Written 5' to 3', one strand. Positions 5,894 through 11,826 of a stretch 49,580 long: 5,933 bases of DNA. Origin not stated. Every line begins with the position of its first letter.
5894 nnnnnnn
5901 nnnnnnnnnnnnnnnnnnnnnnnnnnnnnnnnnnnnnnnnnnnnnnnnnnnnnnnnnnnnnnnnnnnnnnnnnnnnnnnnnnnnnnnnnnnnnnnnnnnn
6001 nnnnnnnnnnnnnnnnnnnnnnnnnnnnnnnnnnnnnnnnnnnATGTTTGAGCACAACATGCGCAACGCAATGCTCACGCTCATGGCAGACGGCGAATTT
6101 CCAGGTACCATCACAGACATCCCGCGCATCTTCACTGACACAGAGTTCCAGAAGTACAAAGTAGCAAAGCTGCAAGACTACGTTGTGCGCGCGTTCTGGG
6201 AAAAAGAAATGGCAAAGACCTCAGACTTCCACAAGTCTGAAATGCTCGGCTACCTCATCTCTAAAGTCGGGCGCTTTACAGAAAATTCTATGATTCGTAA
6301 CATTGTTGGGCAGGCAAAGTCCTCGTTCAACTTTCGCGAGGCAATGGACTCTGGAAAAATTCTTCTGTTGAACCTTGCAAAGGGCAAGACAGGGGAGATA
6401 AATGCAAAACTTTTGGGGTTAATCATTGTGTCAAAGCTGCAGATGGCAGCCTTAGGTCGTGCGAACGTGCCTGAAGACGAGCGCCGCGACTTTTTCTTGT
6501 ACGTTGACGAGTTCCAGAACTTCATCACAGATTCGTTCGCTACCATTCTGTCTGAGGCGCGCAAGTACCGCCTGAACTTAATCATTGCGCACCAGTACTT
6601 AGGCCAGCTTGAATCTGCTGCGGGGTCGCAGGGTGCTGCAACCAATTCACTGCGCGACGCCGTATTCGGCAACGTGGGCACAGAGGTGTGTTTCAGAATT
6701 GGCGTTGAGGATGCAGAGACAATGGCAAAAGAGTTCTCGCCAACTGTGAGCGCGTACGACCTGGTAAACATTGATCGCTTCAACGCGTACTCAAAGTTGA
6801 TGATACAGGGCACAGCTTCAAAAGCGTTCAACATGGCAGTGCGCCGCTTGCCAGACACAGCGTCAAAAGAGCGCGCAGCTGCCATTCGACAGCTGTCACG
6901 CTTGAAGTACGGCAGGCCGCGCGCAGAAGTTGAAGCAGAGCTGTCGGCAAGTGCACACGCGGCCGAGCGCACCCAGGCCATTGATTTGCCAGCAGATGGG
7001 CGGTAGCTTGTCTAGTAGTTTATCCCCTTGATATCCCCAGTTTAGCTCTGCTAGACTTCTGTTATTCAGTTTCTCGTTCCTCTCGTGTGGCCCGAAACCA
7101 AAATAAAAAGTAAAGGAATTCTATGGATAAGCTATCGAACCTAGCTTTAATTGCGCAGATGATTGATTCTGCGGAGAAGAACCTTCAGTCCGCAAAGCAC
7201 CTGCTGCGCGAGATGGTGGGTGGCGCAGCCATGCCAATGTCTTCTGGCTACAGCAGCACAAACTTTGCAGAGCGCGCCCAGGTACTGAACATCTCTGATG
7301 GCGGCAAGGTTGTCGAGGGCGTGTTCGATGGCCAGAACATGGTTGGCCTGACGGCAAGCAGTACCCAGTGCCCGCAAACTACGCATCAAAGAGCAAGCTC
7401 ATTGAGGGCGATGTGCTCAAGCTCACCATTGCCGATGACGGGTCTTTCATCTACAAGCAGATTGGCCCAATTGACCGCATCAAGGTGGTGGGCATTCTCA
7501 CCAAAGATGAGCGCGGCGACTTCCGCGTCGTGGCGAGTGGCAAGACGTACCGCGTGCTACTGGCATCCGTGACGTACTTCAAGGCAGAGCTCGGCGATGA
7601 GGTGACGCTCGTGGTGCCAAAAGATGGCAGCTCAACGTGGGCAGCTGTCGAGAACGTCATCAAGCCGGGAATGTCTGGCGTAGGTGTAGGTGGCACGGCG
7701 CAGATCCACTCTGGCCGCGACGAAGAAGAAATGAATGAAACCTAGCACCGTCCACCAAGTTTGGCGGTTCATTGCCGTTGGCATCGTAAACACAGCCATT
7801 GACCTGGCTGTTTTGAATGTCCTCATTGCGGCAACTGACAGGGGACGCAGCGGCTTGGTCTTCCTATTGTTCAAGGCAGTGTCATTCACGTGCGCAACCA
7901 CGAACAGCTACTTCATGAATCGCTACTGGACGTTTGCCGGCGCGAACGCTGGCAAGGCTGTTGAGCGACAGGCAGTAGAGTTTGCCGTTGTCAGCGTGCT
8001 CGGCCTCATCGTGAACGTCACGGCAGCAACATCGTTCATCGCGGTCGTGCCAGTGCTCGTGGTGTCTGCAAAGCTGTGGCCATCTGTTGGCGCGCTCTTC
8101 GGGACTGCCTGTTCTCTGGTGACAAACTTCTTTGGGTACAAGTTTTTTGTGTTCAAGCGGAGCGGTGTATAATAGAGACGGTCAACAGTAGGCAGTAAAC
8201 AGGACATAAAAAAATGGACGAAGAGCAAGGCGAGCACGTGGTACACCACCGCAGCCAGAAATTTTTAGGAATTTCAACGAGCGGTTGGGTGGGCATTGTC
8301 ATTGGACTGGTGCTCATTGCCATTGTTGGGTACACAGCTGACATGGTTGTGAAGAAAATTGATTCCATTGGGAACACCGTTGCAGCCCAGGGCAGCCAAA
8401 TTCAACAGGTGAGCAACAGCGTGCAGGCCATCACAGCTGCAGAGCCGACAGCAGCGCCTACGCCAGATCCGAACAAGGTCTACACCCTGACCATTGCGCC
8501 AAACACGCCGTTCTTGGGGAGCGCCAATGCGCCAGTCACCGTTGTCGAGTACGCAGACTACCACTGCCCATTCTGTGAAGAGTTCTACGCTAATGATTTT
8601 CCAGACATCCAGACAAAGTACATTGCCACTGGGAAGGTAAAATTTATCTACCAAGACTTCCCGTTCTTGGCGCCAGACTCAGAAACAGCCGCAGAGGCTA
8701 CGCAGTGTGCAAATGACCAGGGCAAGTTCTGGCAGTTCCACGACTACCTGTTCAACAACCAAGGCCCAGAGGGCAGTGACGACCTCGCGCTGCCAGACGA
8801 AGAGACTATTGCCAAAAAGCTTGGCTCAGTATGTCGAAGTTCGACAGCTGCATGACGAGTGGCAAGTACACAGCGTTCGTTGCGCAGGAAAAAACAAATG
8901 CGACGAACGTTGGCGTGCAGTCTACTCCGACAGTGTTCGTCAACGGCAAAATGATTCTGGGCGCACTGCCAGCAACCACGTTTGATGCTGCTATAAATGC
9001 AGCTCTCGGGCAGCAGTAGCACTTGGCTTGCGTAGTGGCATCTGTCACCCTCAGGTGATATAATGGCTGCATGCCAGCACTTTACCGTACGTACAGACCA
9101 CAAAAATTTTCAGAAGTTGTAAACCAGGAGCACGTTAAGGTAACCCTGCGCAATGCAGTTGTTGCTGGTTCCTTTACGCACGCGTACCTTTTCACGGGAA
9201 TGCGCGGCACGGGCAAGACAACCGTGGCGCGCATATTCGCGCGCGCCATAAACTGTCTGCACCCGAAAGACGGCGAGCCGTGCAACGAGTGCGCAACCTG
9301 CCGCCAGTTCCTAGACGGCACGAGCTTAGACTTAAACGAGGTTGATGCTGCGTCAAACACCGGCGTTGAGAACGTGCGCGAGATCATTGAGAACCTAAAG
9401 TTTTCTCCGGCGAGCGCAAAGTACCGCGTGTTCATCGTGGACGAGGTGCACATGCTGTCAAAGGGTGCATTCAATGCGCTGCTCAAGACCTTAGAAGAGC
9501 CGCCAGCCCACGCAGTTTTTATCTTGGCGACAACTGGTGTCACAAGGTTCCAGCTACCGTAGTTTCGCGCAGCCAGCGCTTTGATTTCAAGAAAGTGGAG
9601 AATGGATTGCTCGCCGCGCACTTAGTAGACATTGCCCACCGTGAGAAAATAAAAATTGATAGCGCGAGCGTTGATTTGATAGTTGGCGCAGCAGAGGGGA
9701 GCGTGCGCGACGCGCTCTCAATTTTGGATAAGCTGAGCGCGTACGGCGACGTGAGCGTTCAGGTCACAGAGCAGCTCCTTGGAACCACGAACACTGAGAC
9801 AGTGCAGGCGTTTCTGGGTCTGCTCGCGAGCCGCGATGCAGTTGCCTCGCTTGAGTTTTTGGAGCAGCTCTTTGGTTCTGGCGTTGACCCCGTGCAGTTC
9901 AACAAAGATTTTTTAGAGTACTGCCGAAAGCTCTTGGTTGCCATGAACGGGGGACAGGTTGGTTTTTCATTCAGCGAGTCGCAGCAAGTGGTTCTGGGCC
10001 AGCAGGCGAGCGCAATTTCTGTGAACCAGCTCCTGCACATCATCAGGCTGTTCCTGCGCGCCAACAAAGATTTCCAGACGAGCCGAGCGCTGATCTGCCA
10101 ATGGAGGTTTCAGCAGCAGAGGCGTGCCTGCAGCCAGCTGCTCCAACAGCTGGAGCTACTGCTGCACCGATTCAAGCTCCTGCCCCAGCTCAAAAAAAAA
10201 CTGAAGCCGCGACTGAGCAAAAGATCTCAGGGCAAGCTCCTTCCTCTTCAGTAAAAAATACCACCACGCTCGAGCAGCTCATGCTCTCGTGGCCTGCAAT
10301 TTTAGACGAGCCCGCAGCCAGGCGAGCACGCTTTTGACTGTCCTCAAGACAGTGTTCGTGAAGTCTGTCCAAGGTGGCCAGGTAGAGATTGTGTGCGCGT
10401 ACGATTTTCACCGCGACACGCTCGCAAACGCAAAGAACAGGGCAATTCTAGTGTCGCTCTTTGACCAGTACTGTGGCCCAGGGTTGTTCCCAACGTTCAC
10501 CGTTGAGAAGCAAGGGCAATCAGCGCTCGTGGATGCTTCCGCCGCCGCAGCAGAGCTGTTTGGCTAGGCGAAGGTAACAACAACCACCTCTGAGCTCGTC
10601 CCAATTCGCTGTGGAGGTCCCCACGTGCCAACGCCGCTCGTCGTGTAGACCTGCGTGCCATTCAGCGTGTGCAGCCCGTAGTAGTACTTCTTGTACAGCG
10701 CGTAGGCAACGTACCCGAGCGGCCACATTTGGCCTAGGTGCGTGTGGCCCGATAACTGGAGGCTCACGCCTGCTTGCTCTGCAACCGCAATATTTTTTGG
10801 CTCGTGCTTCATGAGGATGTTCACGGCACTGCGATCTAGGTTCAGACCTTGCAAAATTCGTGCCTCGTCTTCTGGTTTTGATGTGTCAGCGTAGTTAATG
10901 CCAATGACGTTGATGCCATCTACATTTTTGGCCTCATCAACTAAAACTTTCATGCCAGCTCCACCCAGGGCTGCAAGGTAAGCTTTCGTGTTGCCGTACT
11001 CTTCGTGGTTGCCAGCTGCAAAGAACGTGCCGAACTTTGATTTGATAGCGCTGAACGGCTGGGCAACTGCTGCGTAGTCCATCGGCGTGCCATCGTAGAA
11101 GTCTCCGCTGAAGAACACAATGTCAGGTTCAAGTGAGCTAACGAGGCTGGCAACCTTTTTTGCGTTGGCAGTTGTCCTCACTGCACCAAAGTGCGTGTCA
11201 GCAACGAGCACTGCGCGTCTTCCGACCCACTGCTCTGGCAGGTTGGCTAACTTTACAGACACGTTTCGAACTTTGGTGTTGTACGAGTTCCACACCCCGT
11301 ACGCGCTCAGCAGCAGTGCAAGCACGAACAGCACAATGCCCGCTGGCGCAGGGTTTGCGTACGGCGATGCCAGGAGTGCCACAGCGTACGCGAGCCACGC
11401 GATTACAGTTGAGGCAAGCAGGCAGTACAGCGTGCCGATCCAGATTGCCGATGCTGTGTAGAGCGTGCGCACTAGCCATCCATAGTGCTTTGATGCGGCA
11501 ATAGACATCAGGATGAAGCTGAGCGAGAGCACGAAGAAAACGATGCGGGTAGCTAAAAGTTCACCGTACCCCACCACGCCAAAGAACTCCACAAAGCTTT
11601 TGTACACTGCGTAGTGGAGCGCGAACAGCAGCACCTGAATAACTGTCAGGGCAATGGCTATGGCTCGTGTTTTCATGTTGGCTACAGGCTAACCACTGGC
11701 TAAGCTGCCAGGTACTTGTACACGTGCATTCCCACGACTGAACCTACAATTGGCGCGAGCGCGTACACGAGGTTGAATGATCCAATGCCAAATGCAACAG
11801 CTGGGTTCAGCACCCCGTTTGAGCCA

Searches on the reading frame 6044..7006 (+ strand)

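Call 51: search_protein_families(library=pfam, proteins=[window:6044-7006:+], max_evalue=0.0001)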
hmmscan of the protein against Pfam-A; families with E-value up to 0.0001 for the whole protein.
window:6044-7006:+ (320 aa): 2 families
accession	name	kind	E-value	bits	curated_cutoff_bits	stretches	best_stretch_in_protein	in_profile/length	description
PF12696.13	TraG-D_C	-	3.4e-07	30.7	22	1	152-240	4-84/126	TraM recognition site of TraD and TraG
PF02534.20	T4SS-DNA_transf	-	1.2e-05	24.8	20.1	1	62-200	221-355/468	Type IV secretory system Conjugative DNA transfer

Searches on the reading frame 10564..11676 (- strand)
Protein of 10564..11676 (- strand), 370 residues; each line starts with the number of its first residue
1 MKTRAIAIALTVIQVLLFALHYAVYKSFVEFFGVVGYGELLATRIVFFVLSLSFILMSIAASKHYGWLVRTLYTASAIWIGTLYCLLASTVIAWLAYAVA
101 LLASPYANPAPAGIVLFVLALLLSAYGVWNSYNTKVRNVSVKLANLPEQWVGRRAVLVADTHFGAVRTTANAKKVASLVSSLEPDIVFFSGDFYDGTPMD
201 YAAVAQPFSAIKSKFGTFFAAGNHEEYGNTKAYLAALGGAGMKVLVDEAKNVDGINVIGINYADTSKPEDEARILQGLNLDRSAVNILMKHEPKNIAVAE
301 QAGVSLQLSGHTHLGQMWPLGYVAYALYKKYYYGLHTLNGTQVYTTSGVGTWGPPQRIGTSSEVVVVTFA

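Call 51: search_protein_families(library=pfam, proteins=[window:10564-11676:-], max_evalue=0.0001)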
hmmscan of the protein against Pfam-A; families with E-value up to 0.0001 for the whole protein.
window:10564-11676:- (370 aa): 1 family
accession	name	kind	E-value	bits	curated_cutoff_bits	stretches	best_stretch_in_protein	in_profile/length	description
PF00149.33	Metallophos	-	5e-11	43.8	21.5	1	155-313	3-189/191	Calcineurin-like phosphoesterase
